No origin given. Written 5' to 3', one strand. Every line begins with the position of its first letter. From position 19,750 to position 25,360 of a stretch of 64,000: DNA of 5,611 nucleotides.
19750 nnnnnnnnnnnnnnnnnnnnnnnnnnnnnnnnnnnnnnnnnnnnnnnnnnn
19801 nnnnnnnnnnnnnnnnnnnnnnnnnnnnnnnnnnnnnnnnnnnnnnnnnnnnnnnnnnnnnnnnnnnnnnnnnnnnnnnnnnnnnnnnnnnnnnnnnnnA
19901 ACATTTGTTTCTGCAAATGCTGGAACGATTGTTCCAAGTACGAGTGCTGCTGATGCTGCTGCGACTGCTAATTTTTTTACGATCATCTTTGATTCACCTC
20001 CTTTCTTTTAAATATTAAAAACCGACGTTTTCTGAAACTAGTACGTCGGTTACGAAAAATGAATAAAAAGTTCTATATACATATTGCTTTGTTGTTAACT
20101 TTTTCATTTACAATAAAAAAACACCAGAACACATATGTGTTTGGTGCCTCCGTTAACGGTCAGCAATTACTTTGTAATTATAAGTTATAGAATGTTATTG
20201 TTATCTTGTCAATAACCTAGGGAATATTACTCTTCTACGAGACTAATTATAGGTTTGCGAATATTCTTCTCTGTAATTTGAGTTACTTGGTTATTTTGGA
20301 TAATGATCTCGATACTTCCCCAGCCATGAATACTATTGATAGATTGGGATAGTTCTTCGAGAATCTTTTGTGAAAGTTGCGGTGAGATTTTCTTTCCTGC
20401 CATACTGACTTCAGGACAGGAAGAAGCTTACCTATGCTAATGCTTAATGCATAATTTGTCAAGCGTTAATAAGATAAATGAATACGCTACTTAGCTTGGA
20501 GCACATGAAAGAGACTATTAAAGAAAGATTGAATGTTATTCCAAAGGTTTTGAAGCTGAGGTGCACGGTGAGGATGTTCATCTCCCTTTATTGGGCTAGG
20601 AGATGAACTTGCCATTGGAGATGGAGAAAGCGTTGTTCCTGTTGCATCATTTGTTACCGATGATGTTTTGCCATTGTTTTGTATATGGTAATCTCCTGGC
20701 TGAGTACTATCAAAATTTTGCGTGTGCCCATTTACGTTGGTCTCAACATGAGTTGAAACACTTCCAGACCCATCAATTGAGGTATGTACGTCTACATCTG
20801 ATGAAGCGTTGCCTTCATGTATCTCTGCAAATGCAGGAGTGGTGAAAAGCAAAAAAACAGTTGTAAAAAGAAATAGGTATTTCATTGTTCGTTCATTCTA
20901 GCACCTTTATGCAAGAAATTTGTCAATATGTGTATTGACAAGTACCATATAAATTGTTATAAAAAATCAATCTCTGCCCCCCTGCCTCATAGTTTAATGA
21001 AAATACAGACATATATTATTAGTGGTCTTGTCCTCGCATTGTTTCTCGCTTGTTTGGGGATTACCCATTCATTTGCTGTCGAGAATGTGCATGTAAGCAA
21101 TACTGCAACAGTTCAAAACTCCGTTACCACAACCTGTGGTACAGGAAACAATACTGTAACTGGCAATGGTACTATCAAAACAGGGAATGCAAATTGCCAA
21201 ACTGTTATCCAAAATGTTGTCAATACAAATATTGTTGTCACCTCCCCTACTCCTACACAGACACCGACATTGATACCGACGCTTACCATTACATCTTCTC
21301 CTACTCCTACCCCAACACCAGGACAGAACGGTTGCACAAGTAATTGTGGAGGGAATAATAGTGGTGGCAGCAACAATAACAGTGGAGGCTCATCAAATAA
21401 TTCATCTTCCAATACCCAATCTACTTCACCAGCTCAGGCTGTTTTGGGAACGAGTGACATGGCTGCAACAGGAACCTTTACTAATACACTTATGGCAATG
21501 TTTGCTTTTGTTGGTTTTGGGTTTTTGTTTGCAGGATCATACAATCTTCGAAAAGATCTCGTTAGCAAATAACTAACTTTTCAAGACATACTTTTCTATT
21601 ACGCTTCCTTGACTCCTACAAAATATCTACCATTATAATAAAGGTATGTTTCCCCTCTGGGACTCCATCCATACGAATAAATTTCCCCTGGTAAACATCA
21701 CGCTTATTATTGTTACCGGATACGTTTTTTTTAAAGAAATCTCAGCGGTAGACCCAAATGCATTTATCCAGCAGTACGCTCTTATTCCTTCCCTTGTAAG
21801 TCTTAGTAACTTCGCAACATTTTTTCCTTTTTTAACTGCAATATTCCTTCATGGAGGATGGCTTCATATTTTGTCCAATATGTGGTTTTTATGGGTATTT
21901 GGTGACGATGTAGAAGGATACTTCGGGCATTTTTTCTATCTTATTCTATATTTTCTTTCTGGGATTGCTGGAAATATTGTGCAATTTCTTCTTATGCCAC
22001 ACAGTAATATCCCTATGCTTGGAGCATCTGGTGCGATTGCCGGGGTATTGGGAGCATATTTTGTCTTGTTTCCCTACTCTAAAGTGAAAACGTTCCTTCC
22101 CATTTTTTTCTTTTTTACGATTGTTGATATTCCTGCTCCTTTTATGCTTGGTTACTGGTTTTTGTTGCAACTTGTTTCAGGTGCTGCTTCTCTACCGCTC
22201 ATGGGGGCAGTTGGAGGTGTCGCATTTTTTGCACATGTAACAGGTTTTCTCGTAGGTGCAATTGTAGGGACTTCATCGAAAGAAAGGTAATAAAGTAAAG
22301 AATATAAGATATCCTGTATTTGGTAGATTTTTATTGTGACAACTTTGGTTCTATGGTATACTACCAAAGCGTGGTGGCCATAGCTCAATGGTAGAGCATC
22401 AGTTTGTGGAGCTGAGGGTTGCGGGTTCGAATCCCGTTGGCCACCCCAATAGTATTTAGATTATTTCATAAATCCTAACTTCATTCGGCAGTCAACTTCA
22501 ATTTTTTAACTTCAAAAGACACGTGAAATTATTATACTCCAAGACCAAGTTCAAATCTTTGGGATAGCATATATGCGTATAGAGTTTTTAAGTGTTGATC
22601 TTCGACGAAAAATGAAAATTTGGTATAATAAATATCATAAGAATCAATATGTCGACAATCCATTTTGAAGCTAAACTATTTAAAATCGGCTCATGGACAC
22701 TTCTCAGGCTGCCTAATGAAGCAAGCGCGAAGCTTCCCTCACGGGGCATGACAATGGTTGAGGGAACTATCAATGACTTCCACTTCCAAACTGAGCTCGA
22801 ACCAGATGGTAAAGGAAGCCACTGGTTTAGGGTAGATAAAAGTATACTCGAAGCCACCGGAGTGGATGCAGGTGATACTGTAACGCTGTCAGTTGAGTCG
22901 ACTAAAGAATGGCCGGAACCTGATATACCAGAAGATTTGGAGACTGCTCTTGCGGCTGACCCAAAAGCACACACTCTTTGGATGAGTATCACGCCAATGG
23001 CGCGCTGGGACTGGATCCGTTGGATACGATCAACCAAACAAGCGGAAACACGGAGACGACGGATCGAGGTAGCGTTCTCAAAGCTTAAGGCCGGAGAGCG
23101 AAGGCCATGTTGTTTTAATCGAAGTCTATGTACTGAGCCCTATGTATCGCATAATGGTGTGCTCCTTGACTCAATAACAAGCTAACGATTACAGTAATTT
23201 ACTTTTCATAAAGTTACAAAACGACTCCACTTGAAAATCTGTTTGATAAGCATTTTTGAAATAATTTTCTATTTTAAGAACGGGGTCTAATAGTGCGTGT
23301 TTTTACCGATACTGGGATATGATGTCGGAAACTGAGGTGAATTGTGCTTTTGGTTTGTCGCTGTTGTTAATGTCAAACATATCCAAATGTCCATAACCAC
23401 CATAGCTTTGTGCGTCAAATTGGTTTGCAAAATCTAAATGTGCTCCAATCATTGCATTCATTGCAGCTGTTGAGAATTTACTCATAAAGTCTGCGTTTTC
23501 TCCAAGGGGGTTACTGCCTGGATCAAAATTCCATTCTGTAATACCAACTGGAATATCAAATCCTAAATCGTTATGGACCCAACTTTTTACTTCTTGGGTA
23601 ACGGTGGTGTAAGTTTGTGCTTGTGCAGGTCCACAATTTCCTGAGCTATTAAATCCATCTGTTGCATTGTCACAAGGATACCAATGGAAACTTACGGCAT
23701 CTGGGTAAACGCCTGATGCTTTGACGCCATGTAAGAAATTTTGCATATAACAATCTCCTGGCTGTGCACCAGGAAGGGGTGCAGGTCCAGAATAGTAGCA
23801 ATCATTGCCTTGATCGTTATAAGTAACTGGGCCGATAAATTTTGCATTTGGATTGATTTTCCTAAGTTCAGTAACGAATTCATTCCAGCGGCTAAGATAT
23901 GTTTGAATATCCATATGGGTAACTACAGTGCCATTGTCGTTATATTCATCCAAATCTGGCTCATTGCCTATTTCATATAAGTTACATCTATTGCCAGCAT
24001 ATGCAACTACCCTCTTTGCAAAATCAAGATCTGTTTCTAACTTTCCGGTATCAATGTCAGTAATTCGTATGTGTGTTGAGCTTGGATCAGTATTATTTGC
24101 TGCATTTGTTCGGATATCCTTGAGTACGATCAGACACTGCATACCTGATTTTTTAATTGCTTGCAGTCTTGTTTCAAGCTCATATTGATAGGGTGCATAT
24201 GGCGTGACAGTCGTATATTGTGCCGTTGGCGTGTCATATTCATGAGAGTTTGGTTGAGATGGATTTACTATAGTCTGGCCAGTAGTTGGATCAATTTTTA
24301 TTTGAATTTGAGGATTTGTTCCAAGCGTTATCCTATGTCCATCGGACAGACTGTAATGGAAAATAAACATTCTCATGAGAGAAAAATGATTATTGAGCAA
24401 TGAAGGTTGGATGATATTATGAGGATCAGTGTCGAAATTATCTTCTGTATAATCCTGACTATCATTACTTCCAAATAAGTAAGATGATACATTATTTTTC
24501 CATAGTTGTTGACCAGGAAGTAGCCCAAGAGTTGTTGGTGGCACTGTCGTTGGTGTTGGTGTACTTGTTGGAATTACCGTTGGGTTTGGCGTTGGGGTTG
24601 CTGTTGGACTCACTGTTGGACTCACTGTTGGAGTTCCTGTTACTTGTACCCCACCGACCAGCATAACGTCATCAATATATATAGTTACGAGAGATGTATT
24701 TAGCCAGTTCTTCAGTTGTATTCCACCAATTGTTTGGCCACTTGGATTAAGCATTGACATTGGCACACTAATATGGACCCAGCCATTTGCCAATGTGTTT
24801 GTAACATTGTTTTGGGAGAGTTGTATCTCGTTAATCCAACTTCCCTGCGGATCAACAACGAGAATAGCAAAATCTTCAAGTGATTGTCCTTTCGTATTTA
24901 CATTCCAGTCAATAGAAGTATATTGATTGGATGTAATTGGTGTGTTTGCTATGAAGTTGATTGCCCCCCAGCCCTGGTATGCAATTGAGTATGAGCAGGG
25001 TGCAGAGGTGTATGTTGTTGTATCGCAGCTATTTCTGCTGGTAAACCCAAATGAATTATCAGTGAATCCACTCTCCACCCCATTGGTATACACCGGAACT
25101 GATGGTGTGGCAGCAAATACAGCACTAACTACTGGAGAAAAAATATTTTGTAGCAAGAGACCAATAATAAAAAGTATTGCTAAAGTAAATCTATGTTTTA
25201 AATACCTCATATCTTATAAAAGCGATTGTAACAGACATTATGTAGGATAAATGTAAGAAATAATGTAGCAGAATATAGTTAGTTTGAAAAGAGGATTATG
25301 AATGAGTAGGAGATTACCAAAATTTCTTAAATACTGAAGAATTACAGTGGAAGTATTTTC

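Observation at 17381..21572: Cluster of three paralogous surface proteins built from a ~50-aa Asn/Thr/Gly repeat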

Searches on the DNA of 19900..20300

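Call 86: search_rna_families(source=window, start=19900, end=20300, threshold=evalue, max_evalue=10)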
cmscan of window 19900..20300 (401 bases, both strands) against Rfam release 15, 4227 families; matches with E-value up to 10: 8.
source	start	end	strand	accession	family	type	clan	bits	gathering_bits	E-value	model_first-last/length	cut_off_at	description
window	20015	20103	-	RF00616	LhrC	Gene; sRNA;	CL00114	22.5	110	0.39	1-111/111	no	Listeria LhrC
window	20056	20147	+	RF02693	psm_mec_RNA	Gene; sRNA;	-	21.7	85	1.1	1-143/143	no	psm_mec locus RNA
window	19998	20090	-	RF02107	DLEU2_3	Gene; lncRNA;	-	18.8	60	2.1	1-76/76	no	Deleted in lymphocytic leukemia 2 conserved region 3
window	20071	20165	-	RF02325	TtnuHACA18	Gene; snRNA; snoRNA; HACA-box;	-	17.6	100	4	1-130/130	no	Tetrahymena snoRNA TtnuHACA18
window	20010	20052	+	RF02074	STnc240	Gene; sRNA;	-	17.2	55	7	32-68/77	no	Enterobacterial sRNA STnc240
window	20015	20156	-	RF01775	RsaOG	Gene; sRNA;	-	15.1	50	9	1-147/147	no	RNA S.aureus Orsay G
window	20113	20179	-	RF02676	Esr41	Gene; sRNA;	-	14.9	102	2.7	1-74/74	no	Enterohemorrhagic E. coli sRNA 41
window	20091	20114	+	RF01344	CRISPR-DR34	Gene; CRISPR;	-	14.5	35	8.2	1-36/36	no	CRISPR RNA direct repeat element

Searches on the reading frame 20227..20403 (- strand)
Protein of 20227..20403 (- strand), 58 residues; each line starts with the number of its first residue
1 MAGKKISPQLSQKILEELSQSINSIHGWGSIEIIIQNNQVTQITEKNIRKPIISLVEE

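Call 3: search_protein_families(library=pfam, proteins=[window:20227-20403:-], max_evalue=1)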
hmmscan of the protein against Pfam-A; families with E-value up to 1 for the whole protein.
window:20227-20403:- (58 aa): 2 families
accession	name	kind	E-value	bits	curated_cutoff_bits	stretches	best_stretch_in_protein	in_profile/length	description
PF10055.14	DUF2292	-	1.1e-06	28.5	22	1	15-43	2-29/37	Uncharacterized small protein (DUF2292)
PF18580.7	HTH_SUN2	-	0.068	13.9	30.4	1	10-49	8-49/58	SUN2 helix-turn-helix domain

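Call 4: search_protein_families(library=ncbifam, proteins=[window:20227-20403:-], max_evalue=1)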
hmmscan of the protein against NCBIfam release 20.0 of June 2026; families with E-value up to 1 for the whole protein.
window:20227-20403:- (58 aa): 2 families
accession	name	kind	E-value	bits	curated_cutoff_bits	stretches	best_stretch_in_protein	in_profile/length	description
NF033785.1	sulfur_OscA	equivalog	0.00037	20.5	85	1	10-46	12-47/60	sulfur starvation response protein OscA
NF010590.0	PRK13984.1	equivalog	0.11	10.5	946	1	12-47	472-507/611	putative oxidoreductase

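Call 81: search_solved_structures(query=A7, max_evalue=1)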
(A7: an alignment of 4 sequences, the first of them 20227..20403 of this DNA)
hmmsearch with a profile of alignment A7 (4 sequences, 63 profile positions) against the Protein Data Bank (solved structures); distinct sequences matched with E-value up to 1: 2.
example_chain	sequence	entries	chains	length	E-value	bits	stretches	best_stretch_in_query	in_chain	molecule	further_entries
1wgu_A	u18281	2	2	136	0.74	13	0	31-52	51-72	amyloid beta (A4) precursor protein-binding, family B, member 2 | Amyloid beta A4 precursor protein-binding family B member 2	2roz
8jl8_A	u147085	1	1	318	0.86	12.8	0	22-44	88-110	Collagen-binding adhesin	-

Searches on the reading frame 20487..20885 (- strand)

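Call 3: search_protein_families(library=pfam, proteins=[window:20487-20885:-], max_evalue=1)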
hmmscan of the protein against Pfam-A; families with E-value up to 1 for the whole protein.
window:20487-20885:- (132 aa): 2 families
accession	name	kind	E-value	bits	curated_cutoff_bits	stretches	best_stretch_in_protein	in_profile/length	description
PF19630.5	DUF6134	-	0.05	14.1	27.9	1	43-85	59-102/184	Domain of unknown function (DUF6134)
PF07706.17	TAT_ubiq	-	0.8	10.3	23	0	25-45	12-32/40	Aminotransferase ubiquitination site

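Call 4: search_protein_families(library=ncbifam, proteins=[window:20487-20885:-], max_evalue=1)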
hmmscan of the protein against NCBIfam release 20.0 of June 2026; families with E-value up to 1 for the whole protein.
window:20487-20885:- (132 aa): 0 families

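Call 82: search_protein_families(library=phrogs, proteins=[window:20487-20885:-], max_evalue=0.1)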
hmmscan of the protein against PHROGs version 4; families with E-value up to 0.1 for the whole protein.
window:20487-20885:- (132 aa): 0 families

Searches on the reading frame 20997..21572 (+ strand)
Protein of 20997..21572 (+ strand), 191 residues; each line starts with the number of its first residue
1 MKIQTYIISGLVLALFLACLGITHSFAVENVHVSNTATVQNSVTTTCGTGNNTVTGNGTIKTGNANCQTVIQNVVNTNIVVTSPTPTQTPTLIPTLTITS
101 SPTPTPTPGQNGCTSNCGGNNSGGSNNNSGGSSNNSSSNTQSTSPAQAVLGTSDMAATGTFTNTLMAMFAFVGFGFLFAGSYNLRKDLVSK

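Call 3: search_protein_families(library=pfam, proteins=[window:20997-21572:+], max_evalue=1)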
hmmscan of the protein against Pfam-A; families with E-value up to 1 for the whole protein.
window:20997-21572:+ (191 aa): 0 families

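Call 4: search_protein_families(library=ncbifam, proteins=[window:20997-21572:+], max_evalue=1)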
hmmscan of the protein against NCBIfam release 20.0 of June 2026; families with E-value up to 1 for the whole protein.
window:20997-21572:+ (191 aa): 2 families
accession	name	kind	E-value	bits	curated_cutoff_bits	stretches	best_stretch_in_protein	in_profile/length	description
NF003117.0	PRK04036.1-2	equivalog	0.11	10.8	993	1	4-128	44-170/650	DNA-directed DNA polymerase II small subunit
NF037973.1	metallo_SslE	exception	0.65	7.2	3000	1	45-161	22-135/1519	lipoprotein metalloprotease SslE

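Call 52: list_cluster_members(proteins=[P0001, P0039, window:20997-21572:+, window:20487-20885:-, P0005, P0010, P0014, P0017])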
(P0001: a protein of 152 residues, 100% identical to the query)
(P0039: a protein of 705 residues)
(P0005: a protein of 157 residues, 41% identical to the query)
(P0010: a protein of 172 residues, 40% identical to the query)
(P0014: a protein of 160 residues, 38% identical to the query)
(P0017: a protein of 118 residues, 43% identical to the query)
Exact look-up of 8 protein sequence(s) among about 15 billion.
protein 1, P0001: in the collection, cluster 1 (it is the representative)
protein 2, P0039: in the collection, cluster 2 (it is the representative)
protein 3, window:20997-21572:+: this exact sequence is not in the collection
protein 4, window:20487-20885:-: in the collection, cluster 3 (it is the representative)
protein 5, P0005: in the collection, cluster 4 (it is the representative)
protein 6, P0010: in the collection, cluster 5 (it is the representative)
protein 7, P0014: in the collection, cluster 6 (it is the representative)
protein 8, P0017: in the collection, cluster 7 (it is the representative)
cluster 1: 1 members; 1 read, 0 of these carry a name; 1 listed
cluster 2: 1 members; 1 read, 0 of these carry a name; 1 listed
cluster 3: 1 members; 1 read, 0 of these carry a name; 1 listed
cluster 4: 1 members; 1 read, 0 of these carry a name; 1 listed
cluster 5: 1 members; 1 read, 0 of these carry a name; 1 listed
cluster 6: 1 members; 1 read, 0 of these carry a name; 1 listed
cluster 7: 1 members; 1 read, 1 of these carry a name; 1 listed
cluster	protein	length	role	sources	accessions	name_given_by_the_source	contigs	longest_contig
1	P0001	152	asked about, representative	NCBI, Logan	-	-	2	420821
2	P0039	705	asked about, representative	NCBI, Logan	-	-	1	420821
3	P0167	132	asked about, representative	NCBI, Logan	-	-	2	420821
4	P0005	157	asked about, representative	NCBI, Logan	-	-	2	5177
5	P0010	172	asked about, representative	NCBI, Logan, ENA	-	-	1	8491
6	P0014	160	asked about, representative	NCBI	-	-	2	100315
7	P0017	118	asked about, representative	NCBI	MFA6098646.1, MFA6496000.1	MAG: hypothetical protein WCV50_02635 [Patescibacteria group bacterium]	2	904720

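Call 82: search_protein_families(library=phrogs, proteins=[window:20997-21572:+], max_evalue=0.1)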
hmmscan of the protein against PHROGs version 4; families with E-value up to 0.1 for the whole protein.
window:20997-21572:+ (191 aa): 2 families
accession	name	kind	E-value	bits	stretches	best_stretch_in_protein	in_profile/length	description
phrog_3284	-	unknown function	0.019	15.6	1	97-147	190-245/256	-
phrog_37607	-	unknown function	0.082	14.3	1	4-42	5-43/61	-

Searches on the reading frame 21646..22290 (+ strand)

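Call 3: search_protein_families(library=pfam, proteins=[window:21646-22290:+], max_evalue=1)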
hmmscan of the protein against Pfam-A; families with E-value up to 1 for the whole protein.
window:21646-22290:+ (214 aa): 2 families
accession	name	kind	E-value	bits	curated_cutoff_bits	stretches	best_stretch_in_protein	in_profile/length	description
PF01694.28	Rhomboid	-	2.2e-32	112.6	22.6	1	60-208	5-137/143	Rhomboid domain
PF10439.15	Bacteriocin_IIc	-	0.79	10.2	27.1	0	177-209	25-57/59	Bacteriocin class II with double-glycine leader peptide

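Call 103: search_protein_families(library=ncbifam, proteins=[window:21646-22290:+], max_evalue=0.01)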
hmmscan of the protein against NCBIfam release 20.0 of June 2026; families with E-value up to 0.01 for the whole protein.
window:21646-22290:+ (214 aa): 2 families
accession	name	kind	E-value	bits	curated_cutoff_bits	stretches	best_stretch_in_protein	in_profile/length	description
TIGR04239.1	rhombo_GlpG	equivalog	0.00068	19.4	250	1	19-211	99-268/271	rhomboid family intramembrane serine protease GlpG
TIGR03902.1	rhom_GG_sort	equivalog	0.00087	19.3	84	1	62-207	19-152/154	rhombosortase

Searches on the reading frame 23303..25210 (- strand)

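Call 3: search_protein_families(library=pfam, proteins=[window:23303-25210:-], max_evalue=1)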
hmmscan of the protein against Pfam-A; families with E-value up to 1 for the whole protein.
window:23303-25210:- (635 aa): 2 families
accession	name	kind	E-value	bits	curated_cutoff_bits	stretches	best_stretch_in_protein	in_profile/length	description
PF01229.23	Glyco_hydro_39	-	3e-05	23.5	26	1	412-569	152-278/472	Glycosyl hydrolases family 39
PF12891.13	Glyco_hydro_44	-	0.0033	17.8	25.1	1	383-512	83-221/223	Glycoside hydrolase family 44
